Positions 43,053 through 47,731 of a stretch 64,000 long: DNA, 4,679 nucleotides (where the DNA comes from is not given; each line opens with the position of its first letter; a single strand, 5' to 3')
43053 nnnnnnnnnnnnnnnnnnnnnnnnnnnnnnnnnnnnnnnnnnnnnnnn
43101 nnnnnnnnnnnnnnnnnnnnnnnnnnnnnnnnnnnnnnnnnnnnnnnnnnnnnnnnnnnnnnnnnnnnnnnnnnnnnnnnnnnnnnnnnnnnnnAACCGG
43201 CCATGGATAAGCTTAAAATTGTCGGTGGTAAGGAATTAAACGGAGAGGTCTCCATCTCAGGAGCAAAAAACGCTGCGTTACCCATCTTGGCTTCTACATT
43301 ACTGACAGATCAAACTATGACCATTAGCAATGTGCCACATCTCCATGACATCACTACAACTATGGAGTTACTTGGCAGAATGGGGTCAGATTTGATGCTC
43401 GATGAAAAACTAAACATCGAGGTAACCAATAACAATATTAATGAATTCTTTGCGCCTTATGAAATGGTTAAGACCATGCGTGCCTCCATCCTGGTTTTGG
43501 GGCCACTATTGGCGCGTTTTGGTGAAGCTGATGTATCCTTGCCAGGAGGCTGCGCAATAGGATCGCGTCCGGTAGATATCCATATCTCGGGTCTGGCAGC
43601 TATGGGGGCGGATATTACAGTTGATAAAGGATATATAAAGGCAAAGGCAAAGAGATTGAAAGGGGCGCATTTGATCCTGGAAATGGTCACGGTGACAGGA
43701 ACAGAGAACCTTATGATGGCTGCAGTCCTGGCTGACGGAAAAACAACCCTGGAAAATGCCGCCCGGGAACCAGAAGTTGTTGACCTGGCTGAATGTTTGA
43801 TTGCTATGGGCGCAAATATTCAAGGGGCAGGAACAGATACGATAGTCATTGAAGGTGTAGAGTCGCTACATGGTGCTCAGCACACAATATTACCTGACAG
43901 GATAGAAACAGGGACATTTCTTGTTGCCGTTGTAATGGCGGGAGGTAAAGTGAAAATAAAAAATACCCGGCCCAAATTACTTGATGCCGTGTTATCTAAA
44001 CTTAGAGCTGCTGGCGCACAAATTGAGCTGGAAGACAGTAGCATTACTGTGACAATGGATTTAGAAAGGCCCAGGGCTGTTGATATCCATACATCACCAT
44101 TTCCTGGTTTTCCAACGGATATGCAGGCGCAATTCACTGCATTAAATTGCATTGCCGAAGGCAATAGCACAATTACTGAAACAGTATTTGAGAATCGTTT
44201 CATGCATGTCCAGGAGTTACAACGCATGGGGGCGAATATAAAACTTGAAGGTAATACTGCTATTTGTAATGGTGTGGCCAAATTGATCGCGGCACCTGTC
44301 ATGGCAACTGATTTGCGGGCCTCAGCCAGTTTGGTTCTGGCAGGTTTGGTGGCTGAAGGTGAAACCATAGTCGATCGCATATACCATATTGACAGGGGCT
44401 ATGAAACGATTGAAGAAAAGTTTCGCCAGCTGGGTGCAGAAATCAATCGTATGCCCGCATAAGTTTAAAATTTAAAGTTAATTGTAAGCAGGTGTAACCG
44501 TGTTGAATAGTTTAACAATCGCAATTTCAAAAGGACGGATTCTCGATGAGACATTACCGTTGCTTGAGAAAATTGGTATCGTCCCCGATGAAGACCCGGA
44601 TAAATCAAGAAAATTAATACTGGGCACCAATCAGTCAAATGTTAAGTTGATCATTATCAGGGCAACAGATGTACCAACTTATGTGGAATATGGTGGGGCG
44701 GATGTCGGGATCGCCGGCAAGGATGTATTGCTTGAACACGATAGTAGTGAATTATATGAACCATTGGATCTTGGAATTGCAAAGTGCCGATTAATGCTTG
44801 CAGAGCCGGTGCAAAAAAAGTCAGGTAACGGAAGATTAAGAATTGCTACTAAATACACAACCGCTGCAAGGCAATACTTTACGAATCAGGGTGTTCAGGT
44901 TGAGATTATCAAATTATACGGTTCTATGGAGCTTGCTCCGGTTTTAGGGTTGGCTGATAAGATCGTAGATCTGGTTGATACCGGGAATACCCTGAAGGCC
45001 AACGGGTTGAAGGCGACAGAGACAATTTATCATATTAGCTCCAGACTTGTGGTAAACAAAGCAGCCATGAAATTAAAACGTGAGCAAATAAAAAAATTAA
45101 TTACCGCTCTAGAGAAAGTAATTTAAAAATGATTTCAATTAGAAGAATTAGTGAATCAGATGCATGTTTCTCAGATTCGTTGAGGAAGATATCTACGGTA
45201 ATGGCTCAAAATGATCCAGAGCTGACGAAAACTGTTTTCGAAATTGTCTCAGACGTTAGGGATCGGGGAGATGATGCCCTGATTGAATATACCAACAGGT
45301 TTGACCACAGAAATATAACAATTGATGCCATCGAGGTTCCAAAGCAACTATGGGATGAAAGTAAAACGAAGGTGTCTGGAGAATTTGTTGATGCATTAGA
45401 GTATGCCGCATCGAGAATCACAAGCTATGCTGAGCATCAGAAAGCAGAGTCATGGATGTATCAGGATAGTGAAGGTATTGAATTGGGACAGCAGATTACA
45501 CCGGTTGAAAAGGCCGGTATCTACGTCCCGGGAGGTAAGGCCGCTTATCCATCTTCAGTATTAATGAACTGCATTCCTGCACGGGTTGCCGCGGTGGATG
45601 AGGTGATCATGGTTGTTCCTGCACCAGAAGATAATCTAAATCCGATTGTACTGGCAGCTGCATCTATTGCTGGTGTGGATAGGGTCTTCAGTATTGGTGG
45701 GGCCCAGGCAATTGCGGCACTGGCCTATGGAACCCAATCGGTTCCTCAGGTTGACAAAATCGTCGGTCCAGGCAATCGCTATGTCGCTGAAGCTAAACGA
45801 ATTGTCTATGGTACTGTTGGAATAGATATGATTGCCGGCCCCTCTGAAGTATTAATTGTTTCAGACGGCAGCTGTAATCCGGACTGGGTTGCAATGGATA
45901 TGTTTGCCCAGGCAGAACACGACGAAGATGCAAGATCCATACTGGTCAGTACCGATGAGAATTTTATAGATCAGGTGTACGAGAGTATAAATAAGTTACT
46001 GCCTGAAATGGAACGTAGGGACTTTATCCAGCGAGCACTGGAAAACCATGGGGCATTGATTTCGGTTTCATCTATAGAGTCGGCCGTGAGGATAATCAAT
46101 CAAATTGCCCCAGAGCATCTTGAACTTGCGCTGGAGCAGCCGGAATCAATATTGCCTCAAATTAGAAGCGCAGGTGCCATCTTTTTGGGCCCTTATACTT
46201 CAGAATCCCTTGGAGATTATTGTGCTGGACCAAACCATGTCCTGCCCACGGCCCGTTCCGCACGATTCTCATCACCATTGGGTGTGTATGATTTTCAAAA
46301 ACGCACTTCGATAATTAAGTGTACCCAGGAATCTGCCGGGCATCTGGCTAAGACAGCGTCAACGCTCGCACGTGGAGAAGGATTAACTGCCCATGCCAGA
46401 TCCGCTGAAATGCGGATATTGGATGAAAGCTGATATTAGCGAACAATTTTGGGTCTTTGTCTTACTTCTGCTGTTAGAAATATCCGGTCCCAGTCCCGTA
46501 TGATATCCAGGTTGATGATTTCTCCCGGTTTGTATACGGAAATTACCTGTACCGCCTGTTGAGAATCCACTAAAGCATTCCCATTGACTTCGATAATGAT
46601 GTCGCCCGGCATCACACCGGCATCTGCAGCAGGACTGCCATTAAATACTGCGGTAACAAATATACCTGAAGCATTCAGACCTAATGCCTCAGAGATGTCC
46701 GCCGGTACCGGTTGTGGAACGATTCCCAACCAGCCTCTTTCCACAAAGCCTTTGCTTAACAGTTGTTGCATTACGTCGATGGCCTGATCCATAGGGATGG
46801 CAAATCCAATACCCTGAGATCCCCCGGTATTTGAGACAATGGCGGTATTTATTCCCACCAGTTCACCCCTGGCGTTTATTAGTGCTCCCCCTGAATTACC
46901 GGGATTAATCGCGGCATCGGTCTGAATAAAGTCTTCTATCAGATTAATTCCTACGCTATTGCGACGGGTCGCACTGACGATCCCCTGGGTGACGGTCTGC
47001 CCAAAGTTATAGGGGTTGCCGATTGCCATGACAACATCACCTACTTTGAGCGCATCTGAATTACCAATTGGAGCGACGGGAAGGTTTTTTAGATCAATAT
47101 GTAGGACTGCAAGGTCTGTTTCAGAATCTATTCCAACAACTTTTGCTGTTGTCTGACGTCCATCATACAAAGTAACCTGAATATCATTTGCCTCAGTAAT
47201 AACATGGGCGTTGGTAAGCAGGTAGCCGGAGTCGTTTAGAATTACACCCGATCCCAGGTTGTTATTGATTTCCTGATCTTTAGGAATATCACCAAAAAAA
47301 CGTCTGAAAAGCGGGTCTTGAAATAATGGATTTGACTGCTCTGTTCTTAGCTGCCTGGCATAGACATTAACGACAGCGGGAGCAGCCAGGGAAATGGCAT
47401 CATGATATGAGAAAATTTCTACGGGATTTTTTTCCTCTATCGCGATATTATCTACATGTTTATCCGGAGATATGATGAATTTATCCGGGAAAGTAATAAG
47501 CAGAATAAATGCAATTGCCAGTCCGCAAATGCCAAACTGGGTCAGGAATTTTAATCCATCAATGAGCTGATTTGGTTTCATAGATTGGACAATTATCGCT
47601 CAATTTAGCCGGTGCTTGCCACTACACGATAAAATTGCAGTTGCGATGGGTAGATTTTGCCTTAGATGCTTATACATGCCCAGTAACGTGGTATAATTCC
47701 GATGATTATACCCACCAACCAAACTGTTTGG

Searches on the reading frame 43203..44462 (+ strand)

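Call 43: search_protein_families(library=pfam, proteins=[window:43203-44462:+], max_evalue=0.00001)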
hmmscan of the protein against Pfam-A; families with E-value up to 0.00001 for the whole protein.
window:43203-44462:+ (419 aa): 1 family
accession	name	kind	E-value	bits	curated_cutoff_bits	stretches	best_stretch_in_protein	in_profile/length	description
PF00275.25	EPSP_synthase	-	1.7e-120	403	22.8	1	8-406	3-416/417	EPSP synthase (3-phosphoshikimate 1-carboxyvinyltransferase)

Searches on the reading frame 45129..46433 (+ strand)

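Call 43: search_protein_families(library=pfam, proteins=[window:45129-46433:+], max_evalue=0.00001)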
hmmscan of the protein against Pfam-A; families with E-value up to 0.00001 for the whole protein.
window:45129-46433:+ (434 aa): 1 family
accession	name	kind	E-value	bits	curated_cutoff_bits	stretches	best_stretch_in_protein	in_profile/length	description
PF00815.25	Histidinol_dh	-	7.7e-167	555.9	27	1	27-429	6-410/411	Histidinol dehydrogenase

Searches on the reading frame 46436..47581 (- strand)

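Call 43: search_protein_families(library=pfam, proteins=[window:46436-47581:-], max_evalue=0.00001)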
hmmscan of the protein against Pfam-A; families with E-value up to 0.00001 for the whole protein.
window:46436-47581:- (381 aa): 5 families
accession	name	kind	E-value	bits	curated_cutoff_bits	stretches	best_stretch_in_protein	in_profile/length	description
PF13365.12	Trypsin_2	-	4e-35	122.1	27.6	1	110-244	1-144/144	Trypsin-like peptidase domain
PF00089.32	Trypsin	-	2.5e-24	86.7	20.6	1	110-270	27-219/220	Trypsin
PF13180.12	PDZ_2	-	3.4e-11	43.7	27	1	303-367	10-74/80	PDZ domain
PF00595.29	PDZ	-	7.8e-10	39.4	23.2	1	281-360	8-80/81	PDZ domain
PF17820.7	PDZ_6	-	8.6e-09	35.5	27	1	308-362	1-54/54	PDZ domain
